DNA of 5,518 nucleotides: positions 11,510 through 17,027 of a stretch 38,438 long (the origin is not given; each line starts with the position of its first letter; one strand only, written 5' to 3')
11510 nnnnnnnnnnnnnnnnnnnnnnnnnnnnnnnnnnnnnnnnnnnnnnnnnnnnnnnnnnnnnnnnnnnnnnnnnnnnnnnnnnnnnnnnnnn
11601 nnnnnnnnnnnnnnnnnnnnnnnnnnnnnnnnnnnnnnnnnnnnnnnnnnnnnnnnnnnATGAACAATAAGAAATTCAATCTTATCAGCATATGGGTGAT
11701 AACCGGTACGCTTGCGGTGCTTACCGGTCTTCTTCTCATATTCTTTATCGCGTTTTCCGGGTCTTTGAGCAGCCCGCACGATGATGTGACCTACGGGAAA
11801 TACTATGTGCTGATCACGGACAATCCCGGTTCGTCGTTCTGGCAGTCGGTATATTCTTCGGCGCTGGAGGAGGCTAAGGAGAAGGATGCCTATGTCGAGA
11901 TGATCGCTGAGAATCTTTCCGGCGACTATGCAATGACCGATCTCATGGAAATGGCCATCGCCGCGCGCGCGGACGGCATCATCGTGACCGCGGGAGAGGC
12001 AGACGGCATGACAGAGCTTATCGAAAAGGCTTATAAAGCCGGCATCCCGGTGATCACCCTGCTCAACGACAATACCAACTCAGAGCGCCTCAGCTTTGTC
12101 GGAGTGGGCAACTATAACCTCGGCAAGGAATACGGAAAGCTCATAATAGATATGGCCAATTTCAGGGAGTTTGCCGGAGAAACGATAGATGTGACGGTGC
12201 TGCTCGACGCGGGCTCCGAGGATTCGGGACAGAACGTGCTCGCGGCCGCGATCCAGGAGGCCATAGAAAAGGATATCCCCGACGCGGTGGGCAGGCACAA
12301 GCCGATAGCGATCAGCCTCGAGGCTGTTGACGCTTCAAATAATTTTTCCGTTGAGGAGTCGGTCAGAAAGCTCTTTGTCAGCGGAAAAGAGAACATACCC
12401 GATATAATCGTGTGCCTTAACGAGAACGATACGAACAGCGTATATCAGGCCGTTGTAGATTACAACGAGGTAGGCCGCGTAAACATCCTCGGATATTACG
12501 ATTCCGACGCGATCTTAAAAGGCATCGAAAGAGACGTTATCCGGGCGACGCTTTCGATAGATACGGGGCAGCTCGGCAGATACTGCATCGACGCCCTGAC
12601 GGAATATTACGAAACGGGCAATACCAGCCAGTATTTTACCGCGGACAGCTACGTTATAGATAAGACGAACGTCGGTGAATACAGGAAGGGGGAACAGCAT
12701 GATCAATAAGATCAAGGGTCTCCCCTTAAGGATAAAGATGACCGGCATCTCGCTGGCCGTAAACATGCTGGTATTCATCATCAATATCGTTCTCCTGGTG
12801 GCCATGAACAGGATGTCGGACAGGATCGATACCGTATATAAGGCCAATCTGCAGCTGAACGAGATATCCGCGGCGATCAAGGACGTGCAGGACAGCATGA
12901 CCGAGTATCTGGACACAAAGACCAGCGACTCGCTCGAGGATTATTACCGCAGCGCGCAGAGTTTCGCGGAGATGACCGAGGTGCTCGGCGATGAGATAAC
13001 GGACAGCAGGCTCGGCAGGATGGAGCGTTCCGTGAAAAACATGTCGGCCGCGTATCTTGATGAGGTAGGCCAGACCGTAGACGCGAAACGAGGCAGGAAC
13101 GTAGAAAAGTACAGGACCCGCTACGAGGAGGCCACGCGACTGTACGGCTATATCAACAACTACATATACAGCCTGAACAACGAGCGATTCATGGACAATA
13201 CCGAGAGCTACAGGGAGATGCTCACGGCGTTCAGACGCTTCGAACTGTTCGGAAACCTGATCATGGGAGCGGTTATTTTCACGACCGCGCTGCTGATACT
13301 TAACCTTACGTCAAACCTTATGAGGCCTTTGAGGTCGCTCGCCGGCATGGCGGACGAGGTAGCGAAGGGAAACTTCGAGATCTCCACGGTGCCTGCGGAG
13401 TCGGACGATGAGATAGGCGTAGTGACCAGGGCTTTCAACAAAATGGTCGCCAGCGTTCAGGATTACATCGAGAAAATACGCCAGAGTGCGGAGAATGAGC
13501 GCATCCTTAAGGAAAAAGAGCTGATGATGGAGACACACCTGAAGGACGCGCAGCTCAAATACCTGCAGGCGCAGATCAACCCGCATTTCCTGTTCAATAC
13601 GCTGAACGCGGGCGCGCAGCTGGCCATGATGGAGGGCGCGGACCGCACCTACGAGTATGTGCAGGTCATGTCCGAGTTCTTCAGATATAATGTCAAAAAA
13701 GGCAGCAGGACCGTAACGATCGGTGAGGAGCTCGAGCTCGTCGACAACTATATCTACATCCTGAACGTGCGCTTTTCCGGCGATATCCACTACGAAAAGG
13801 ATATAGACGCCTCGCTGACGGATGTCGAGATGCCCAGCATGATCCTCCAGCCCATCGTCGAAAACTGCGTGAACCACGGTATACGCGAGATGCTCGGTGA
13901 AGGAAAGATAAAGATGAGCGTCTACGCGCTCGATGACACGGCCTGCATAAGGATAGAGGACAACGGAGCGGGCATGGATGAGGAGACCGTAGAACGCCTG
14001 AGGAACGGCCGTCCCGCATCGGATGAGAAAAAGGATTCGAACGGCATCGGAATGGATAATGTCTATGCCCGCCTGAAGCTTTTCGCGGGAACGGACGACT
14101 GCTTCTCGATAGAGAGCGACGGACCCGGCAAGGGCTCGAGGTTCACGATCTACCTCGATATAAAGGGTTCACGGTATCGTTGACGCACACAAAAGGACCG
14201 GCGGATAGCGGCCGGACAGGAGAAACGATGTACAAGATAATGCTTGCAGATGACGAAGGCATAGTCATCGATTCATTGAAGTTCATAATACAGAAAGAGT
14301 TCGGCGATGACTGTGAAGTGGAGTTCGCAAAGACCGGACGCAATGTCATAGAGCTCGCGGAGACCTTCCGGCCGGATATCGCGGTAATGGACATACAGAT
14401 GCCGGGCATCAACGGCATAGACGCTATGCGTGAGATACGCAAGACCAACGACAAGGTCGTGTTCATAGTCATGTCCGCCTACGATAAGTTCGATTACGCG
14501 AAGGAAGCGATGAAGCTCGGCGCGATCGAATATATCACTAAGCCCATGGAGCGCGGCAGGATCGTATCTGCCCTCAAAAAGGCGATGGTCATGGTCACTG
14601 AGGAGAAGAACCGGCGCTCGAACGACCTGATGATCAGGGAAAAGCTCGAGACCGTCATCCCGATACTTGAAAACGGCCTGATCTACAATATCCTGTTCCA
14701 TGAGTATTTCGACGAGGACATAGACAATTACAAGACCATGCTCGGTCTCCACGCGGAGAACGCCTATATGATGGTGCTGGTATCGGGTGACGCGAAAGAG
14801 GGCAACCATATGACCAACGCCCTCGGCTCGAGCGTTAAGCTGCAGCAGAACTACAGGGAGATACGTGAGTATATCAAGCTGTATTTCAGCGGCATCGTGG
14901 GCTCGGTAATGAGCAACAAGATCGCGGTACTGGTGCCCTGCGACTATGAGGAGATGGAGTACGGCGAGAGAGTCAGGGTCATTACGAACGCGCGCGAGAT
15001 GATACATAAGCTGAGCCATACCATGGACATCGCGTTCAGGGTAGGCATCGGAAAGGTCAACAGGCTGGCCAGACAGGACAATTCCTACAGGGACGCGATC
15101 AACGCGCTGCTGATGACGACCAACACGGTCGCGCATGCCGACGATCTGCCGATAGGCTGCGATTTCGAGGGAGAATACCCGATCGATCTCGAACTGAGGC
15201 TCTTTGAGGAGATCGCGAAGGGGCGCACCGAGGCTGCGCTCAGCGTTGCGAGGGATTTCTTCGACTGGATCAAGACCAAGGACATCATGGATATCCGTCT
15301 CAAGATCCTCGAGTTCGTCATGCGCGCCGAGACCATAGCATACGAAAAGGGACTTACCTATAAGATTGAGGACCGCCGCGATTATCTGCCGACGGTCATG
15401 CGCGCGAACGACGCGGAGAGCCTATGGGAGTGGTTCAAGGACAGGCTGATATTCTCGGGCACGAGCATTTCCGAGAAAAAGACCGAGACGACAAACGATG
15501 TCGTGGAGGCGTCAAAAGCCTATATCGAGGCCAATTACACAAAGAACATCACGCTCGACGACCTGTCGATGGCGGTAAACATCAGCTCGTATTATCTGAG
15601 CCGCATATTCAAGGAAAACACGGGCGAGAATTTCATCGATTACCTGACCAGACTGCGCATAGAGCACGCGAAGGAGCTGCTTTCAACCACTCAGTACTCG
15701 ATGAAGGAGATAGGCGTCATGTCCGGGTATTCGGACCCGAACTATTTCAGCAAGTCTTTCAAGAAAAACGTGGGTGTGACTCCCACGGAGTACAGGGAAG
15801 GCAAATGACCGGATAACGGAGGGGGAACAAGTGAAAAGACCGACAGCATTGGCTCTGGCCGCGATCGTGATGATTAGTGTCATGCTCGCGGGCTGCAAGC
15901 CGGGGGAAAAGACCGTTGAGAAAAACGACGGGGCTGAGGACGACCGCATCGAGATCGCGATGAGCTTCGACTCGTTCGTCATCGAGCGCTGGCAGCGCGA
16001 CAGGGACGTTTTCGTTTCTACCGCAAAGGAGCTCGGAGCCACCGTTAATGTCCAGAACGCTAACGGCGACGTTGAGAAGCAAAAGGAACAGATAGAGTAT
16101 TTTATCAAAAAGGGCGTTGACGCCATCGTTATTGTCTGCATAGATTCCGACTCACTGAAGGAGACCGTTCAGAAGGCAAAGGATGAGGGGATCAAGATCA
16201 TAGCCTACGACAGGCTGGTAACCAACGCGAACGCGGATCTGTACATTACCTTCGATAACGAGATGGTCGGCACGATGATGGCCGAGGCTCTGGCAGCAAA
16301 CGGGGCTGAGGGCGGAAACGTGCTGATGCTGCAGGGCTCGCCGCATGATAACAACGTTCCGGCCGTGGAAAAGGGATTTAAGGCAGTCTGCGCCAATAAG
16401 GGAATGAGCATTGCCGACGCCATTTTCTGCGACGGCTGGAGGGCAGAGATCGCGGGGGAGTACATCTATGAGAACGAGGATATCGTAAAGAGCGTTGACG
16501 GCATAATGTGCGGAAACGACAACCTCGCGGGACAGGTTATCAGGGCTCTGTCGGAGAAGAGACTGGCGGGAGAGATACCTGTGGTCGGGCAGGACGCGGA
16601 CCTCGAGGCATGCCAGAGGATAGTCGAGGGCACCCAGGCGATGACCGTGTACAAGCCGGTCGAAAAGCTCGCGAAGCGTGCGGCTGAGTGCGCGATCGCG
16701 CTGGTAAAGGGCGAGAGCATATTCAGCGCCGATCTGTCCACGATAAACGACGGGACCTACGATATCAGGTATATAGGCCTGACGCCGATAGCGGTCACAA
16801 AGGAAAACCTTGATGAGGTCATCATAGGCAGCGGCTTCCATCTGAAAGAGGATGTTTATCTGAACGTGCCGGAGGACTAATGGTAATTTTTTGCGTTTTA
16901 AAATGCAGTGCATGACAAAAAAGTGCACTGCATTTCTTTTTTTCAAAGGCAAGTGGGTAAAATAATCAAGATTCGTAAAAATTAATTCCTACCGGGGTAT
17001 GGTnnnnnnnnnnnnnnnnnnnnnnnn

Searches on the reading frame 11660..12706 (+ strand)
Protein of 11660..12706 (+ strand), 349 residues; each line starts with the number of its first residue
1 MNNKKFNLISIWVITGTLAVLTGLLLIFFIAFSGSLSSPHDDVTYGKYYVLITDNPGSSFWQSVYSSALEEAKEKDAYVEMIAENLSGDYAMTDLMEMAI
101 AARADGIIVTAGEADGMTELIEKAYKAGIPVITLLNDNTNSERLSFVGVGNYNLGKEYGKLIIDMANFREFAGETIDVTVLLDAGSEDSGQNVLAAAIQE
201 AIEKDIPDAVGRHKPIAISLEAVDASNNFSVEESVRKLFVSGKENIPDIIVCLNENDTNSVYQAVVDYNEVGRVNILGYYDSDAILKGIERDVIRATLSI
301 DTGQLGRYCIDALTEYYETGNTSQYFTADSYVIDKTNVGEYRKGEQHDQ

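Call 6: search_protein_families(library=pfam, proteins=[window:11660-12706:+], max_evalue=0.001)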
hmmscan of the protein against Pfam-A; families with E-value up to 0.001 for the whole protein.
window:11660-12706:+ (349 aa): 2 families
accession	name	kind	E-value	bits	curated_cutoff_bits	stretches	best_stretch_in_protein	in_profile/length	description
PF13407.12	Peripla_BP_4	-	1.1e-26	94.4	35.1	1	51-316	3-253/258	Periplasmic binding protein domain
PF00532.27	Peripla_BP_1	-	1.6e-06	28.3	22.2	1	52-160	7-113/281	Periplasmic binding proteins and sugar binding domain of LacI family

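Call 7: search_protein_families(library=ncbifam, proteins=[window:11660-12706:+], max_evalue=0.00001)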
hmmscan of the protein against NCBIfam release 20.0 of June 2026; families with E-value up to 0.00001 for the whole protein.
window:11660-12706:+ (349 aa): 5 families
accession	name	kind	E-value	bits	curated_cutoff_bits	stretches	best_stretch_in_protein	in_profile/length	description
NF052284.1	rhzpin_SBP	equivalog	6.5e-12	45.2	420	1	57-161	12-120/289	rhizopine catabolism ABC transporter substrate-binding protein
TIGR02955.1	TMAO_TorT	equivalog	5.4e-09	35.7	310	1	59-324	12-261/295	TMAO reductase system periplasmic protein TorT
NF008185.0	PRK10936.1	equivalog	8.7e-09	34.7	200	1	96-337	98-319/346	TMAO reductase system periplasmic protein TorT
TIGR02637.1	RhaS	equivalog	3.9e-06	26.3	342.25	1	51-298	3-237/302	rhamnose ABC transporter substrate-binding protein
NF007254.0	PRK09701.1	equivalog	4.5e-06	26.1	335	0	50-321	28-291/311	D-allose transporter substrate-binding protein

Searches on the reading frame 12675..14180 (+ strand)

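Call 6: search_protein_families(library=pfam, proteins=[window:12675-14180:+], max_evalue=0.001)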
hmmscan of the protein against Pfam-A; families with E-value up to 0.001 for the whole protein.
window:12675-14180:+ (502 aa): 3 families
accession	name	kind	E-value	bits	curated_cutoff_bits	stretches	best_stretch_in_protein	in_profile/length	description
PF06580.19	His_kinase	-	5.2e-25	88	25.2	1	292-369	1-79/81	Histidine kinase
PF02518.31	HATPase_c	-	1.1e-12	48.8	26.4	1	391-496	6-109/111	Histidine kinase-, DNA gyrase B-, and HSP90-like ATPase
PF00672.30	HAMP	-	1.3e-12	48.2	25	1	212-262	3-52/53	HAMP domain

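Call 7: search_protein_families(library=ncbifam, proteins=[window:12675-14180:+], max_evalue=0.00001)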
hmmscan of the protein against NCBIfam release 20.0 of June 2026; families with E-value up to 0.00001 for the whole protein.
window:12675-14180:+ (502 aa): 17 families
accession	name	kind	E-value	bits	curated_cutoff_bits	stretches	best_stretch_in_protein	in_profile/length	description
NF007004.0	PRK09467.1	equivalog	2.4e-13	49.7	415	0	197-264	165-228/440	two-component system sensor histidine kinase EnvZ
NF007007.0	PRK09470.1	equivalog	2e-12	46.8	486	1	194-267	171-244/463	envelope stress sensor histidine kinase CpxA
NF033092.0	HK_WalK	equivalog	4.2e-11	42.1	725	1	31-267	16-252/594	cell wall metabolism sensor histidine kinase WalK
NF008184.0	PRK10935.1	equivalog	6e-10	38.4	553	1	160-286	125-248/565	nitrate/nitrite two-component system sensor histidine kinase NarQ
NF040691.1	MtrAB_MtrB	equivalog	3.5e-09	36.2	450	1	45-270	30-266/507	MtrAB system histidine kinase MtrB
NF053592.1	HK_near_YfiR_like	equivalog_domain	4.4e-09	36.2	194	1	181-262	141-222/223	sensor histidine kinase, YfiR-like protein-associated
NF038263.1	prot_phos_SiaA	equivalog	5.6e-09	35.1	700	1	208-276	327-395/658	biofilm regulation protein phosphatase SiaA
NF012163.2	BaeS_SmeS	equivalog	4.2e-08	32.6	500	0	195-268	168-240/457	sensor histidine kinase efflux regulator BaeS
TIGR01386.1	cztS_silS_copS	subfamily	6.4e-08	32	292.55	0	20-270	6-243/457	heavy metal sensor histidine kinase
NF046044.1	PnpS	equivalog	8.3e-08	31.6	400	0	370-494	266-389/390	two-component system histidine kinase PnpS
NF011874.0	PRK15347.1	equivalog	9.3e-08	30.6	852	0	409-495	531-613/921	two component system sensor kinase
NF045900.1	HisKinCpxALeg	equivalog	1.4e-07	30.7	800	1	200-448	161-403/451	two-component system sensor histidine kinase CpxA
NF008025.0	PRK10755.1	equivalog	1.7e-07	30.3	314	0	385-494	248-354/362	two-component system sensor histidine kinase PmrB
NF008468.0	PRK11360.1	equivalog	3.3e-07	29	646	0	355-497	470-609/616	two-component system sensor histidine kinase AtoS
NF058645.1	MCPCtpMPsAe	equivalog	4e-07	29.2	900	1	199-273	213-288/558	methyl-accepting chemotaxis protein CtpM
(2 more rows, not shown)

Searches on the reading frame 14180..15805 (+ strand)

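Call 6: search_protein_families(library=pfam, proteins=[window:14180-15805:+], max_evalue=0.001)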
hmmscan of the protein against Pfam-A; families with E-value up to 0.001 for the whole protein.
window:14180-15805:+ (542 aa): 3 families
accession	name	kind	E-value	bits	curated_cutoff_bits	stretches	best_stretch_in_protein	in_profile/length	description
PF12833.13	HTH_18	-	1.9e-25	89.4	33.6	1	464-540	3-79/80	Helix-turn-helix domain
PF00072.30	Response_reg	-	4.6e-25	88.4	30.2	1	20-132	1-110/111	Response regulator receiver domain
PF00165.29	HTH_AraC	-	1.8e-19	69.8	26.6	2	503-539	6-41/42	Bacterial regulatory helix-turn-helix proteins, AraC family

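Call 7: search_protein_families(library=ncbifam, proteins=[window:14180-15805:+], max_evalue=0.00001)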
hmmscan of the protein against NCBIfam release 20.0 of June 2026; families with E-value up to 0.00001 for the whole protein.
window:14180-15805:+ (542 aa): 104 families (the best 25 are shown)
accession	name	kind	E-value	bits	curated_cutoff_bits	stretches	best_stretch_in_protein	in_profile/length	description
NF047455.1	TF_Staph_AryK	equivalog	6.1e-25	87.6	850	1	432-540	149-257/759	transcriptional regulator AryK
NF007860.0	PRK10572.1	equivalog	1.6e-22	79.7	208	1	427-541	169-284/292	arabinose operon transcriptional regulator AraC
NF049932.1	TranspRegBtr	equivalog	3.3e-21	75.4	900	1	423-539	147-263/531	bacillibactin transport transcriptional regulator Btr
NF047788.1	TransRegPocR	equivalog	3.4e-21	75.8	500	1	434-540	183-289/296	transcriptional regulator PocR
NF006900.1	PRK09390.1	equivalog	8.2e-20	71.2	255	1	19-159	6-143/203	response regulator FixJ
TIGR04094.1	adjacent_YSIRK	equivalog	2.2e-19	69.7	200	1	423-539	268-383/383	YSIRK-targeted surface antigen transcriptional regulator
NF008469.0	PRK11361.1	equivalog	4.9e-18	65.1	714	1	17-146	4-130/461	acetoacetate metabolism transcriptional regulator AtoC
NF052445.1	RespRegMctR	equivalog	6.3e-18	64.9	300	1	19-136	3-119/205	two-component system response regulator MctR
TIGR01818.1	ntrC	equivalog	2.3e-16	59.7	558.6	1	32-152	9-130/463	nitrogen regulation protein NR(I)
NF007693.0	PRK10371.1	equivalog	3.6e-16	59.3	253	1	440-540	198-298/309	transcriptional regulator MelR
NF041367.1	CheY_Halo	equivalog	6.5e-16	58.7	200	1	20-134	1-112/114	chemotaxis protein CheY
NF040534.1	resp_reg_YycF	equivalog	1e-15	57.6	340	1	19-154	2-137/231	response regulator YycF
NF011896.0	PRK15369.1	equivalog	1.1e-15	57.8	242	1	17-136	3-121/211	two component system response regulator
NF010028.0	PRK13503.1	equivalog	1.4e-15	57.4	288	1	431-541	162-272/278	HTH-type transcriptional activator RhaS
NF007935.0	PRK10651.1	equivalog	1.5e-15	57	250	1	17-136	6-124/216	two-component system response regulator NarL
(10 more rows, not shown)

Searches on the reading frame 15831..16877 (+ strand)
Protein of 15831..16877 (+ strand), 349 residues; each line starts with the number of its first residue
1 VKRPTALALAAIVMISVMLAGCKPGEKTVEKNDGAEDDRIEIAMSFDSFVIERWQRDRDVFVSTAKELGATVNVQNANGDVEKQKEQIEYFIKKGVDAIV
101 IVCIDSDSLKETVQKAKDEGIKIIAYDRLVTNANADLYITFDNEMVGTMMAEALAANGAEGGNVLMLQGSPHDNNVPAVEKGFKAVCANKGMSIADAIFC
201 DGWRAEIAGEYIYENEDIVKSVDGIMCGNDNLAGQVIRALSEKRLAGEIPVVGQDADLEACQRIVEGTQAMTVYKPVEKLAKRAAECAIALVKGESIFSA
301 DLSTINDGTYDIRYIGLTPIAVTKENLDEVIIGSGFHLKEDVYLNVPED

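Call 6: search_protein_families(library=pfam, proteins=[window:15831-16877:+], max_evalue=0.001)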
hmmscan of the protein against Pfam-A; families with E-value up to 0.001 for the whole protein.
window:15831-16877:+ (349 aa): 3 families
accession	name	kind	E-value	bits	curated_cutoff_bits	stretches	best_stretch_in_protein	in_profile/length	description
PF13407.12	Peripla_BP_4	-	5.8e-56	190.3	35.1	1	42-295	1-257/258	Periplasmic binding protein domain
PF00532.27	Peripla_BP_1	-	1.3e-08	35.1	22.2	1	64-197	26-159/281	Periplasmic binding proteins and sugar binding domain of LacI family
PF13377.12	Peripla_BP_3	-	1.3e-07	32.3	26.5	1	166-296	16-149/167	Periplasmic binding protein-like domain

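Call 7: search_protein_families(library=ncbifam, proteins=[window:15831-16877:+], max_evalue=0.00001)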
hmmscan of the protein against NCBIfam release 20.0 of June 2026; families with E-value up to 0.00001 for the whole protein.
window:15831-16877:+ (349 aa): 17 families
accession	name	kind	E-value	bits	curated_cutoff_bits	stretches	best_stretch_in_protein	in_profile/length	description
NF007680.0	PRK10355.1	equivalog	4.8e-82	275.8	504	1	34-343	20-331/331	D-xylose ABC transporter substrate-binding protein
TIGR02634.1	xylF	equivalog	7.2e-81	272.1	389.55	1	42-341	1-301/302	D-xylose ABC transporter substrate-binding protein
NF040907.2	ChvE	equivalog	4e-51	174.2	460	1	50-342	9-324/324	multiple monosaccharide ABC transporter substrate-binding protein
NF045705.1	SurfProtP46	equivalog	5.8e-16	58.2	800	1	14-157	20-163/412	surface antigen P46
NF007936.0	PRK10653.1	equivalog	1.6e-13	50.7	337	1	63-297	50-282/295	ribose ABC transporter substrate-binding protein RbsB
TIGR02637.1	RhaS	equivalog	6.3e-13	48.6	342.25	1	64-296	23-260/302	rhamnose ABC transporter substrate-binding protein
NF007254.0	PRK09701.1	equivalog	7.5e-13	48.3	335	1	39-299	24-294/311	D-allose transporter substrate-binding protein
NF047341.1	lactose_RbsR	equivalog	1.2e-12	47.8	382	1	74-292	96-306/331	ribose utilization transcriptional repressor RbsR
NF041827.1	YtfQ_transport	equivalog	3.8e-11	42.5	510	1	60-273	46-268/320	galactofuranose ABC transporter, galactofuranose-binding protein YtfQ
NF011924.1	PRK15395.1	equivalog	5.5e-10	38.8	420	0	72-136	59-123/329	galactose/glucose ABC transporter substrate-binding protein MglB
NF011937.0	PRK15408.1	equivalog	4.9e-08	32.2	384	1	65-155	53-145/340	autoinducer 2 ABC transporter substrate-binding protein LsrB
NF008185.0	PRK10936.1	equivalog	4e-07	29.3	200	1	62-201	70-211/346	TMAO reductase system periplasmic protein TorT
NF007743.0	PRK10423.1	equivalog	7.1e-07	28.6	531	1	67-289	87-305/330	ribose operon transcriptional repressor RbsR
NF007979.0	PRK10703.1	equivalog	2.5e-06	26.8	501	1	69-287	89-304/341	HTH-type transcriptional repressor PurR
NF051853.1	TransRegUriRCory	equivalog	3.6e-06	26.3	550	1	64-295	83-305/327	transcriptional regulator UriR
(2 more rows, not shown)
